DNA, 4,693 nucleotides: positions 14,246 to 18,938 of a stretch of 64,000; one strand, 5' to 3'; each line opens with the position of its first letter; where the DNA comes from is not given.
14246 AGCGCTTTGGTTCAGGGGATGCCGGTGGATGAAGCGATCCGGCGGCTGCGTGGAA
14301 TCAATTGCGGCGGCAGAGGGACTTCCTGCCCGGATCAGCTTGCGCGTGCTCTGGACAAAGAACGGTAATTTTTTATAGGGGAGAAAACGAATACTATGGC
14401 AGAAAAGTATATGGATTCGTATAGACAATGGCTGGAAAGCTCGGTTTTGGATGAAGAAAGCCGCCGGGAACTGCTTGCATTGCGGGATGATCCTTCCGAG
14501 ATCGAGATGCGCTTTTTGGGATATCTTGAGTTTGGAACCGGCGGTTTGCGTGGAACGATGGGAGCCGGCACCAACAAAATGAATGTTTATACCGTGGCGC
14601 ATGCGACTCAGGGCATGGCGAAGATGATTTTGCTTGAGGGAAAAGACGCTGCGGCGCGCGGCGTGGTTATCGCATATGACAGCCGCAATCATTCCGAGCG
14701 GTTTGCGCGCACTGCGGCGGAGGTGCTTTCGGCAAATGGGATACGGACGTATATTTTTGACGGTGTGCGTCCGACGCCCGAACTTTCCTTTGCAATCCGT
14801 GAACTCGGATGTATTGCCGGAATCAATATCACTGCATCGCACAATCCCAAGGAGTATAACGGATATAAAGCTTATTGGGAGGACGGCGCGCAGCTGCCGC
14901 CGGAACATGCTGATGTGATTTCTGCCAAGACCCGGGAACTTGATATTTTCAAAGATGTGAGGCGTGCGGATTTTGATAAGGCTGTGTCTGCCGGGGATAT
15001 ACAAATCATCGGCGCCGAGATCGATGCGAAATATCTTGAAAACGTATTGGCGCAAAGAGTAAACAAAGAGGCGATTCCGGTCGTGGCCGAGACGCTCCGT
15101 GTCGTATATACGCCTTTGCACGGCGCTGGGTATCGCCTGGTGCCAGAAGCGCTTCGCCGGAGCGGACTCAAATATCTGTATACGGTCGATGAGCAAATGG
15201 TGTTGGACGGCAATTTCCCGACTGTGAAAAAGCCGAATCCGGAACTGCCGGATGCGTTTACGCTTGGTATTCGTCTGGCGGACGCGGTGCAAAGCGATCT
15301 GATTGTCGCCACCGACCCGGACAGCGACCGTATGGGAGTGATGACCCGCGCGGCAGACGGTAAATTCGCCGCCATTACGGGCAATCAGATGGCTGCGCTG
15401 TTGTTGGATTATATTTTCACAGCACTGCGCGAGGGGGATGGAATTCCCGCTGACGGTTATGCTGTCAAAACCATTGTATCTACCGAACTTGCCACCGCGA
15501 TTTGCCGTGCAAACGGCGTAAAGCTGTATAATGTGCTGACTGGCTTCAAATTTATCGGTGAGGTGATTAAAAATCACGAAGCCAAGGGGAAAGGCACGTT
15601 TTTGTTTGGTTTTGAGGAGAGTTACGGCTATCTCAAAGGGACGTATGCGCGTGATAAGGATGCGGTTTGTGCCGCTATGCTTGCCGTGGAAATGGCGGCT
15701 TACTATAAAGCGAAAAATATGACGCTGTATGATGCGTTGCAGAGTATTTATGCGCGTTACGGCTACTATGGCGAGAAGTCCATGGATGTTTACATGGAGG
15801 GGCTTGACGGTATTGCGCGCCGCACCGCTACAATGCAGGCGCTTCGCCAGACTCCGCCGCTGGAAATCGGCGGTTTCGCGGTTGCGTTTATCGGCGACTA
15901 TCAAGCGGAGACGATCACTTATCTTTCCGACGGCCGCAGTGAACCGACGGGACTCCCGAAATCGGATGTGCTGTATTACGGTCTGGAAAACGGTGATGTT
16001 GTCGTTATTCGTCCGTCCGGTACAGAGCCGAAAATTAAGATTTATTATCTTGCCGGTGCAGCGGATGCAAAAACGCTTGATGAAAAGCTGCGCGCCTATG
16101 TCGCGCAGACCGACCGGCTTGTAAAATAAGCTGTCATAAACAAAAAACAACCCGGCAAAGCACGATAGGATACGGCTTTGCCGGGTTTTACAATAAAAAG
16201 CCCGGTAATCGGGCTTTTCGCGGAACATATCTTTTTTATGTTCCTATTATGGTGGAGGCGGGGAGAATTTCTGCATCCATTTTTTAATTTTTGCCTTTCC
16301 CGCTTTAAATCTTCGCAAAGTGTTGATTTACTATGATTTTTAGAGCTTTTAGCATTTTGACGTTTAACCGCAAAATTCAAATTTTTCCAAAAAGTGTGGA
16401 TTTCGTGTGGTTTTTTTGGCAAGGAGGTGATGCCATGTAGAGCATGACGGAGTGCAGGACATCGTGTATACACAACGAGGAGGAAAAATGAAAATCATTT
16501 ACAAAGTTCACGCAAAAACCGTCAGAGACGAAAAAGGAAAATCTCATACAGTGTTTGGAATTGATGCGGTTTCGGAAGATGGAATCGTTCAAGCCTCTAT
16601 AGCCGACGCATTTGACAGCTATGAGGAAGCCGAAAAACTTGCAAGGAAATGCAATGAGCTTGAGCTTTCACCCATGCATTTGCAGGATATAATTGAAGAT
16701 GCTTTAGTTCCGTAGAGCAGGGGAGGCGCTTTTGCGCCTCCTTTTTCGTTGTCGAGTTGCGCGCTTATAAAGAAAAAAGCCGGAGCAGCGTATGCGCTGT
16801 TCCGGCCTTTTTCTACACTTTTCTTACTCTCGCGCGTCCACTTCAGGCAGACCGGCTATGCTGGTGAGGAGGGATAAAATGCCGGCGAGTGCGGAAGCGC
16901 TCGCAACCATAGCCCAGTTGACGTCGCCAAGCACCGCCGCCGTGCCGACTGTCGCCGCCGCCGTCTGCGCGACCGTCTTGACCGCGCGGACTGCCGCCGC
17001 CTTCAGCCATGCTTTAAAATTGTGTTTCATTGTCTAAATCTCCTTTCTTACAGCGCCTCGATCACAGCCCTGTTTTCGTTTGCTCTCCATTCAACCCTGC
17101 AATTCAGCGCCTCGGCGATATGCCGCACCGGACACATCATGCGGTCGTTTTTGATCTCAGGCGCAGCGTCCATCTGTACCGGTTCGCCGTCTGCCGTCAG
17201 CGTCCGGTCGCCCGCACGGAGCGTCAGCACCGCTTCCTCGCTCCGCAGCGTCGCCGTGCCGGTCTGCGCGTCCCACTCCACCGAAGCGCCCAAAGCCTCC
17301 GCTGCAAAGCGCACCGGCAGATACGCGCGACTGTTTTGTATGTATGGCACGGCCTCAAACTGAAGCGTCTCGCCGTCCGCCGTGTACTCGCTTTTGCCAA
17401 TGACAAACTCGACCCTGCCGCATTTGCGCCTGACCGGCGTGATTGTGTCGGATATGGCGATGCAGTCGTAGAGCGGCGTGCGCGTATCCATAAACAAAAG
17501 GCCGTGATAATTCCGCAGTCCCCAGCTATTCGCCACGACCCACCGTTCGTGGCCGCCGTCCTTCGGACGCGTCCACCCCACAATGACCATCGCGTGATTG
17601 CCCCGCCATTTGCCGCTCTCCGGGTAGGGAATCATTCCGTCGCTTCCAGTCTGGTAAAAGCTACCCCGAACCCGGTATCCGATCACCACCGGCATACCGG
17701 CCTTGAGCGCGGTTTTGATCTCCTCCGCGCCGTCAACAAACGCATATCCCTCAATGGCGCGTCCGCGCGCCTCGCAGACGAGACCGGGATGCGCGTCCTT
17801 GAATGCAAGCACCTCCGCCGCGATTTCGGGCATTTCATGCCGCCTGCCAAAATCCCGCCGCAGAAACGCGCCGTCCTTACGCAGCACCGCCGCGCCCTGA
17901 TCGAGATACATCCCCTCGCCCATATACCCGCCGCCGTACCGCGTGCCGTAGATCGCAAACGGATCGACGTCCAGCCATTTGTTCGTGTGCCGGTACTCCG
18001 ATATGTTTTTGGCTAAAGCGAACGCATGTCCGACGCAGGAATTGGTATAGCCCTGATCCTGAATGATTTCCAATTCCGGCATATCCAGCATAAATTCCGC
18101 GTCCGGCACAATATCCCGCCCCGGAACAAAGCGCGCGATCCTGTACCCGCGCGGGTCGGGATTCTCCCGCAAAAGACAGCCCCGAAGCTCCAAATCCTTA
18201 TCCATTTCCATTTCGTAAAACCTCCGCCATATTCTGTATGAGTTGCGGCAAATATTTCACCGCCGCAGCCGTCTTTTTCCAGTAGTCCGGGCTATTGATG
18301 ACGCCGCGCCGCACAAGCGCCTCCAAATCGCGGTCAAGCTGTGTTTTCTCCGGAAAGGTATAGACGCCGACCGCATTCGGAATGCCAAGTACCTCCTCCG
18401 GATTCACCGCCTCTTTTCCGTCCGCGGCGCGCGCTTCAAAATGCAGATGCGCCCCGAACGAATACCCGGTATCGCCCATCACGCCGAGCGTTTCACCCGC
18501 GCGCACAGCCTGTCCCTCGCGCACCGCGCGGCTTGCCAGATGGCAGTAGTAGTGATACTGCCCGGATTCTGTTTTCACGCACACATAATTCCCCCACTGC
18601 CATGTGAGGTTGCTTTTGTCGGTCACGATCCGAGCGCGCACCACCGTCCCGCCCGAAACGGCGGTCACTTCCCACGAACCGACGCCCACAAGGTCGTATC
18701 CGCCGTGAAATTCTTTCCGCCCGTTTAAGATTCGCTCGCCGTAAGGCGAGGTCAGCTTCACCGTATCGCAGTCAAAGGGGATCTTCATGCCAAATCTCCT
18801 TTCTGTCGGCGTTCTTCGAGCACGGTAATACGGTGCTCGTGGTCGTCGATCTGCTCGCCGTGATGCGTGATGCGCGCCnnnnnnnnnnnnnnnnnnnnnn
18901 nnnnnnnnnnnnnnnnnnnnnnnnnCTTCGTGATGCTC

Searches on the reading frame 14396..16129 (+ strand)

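Call 109: search_protein_families(library=pfam, proteins=[window:14396-16129:+], max_evalue=0.001)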
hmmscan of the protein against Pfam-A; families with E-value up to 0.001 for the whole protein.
window:14396-16129:+ (577 aa): 4 families
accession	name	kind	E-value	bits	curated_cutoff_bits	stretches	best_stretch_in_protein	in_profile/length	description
PF02878.22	PGM_PMM_I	-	5e-40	136.8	22.5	1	45-181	3-133/138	Phosphoglucomutase/phosphomannomutase, alpha/beta/alpha domain I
PF02879.22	PGM_PMM_II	-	5.4e-22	78.7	29.3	1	213-317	3-100/103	Phosphoglucomutase/phosphomannomutase, alpha/beta/alpha domain II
PF02880.22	PGM_PMM_III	-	5.9e-19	68.7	20.7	1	329-455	2-115/115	Phosphoglucomutase/phosphomannomutase, alpha/beta/alpha domain III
PF00408.26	PGM_PMM_IV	-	6.6e-05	23.3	23.1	1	530-551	30-50/68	Phosphoglucomutase/phosphomannomutase, C-terminal domain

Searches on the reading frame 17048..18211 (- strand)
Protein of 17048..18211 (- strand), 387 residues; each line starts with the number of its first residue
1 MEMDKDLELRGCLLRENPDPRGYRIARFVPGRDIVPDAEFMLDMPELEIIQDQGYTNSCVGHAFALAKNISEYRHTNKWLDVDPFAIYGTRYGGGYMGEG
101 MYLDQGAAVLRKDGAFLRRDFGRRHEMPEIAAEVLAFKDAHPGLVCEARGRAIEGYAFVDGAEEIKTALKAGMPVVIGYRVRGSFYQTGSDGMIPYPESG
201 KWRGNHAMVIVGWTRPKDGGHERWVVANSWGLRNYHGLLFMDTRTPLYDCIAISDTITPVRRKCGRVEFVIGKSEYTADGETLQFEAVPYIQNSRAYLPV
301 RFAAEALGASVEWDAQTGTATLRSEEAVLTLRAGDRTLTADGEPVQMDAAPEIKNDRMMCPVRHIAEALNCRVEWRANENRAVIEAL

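Call 109: search_protein_families(library=pfam, proteins=[window:17048-18211:-], max_evalue=0.001)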
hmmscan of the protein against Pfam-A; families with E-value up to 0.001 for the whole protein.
window:17048-18211:- (387 aa): 2 families
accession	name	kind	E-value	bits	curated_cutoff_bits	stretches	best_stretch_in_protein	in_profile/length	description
PF07833.16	Cu_amine_oxidN1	-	4.5e-32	110.7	24.2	1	278-382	2-106/108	Copper amine oxidase N-terminal domain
PF00112.29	Peptidase_C1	-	5.4e-07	30.4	20.7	1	154-231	114-191/220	Papain family cysteine protease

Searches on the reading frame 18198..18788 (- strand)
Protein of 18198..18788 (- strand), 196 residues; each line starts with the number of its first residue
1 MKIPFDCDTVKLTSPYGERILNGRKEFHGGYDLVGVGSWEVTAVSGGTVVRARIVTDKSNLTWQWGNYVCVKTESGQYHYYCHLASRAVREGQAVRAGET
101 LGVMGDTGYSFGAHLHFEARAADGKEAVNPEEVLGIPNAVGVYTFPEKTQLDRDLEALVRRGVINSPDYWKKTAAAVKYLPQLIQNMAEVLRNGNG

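Call 109: search_protein_families(library=pfam, proteins=[window:18198-18788:-], max_evalue=0.001)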
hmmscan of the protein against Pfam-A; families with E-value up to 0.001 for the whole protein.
window:18198-18788:- (196 aa): 1 family
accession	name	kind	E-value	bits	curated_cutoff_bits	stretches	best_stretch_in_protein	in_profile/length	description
PF01551.29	Peptidase_M23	-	1.6e-20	73.5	28.7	1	27-130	2-96/96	Peptidase family M23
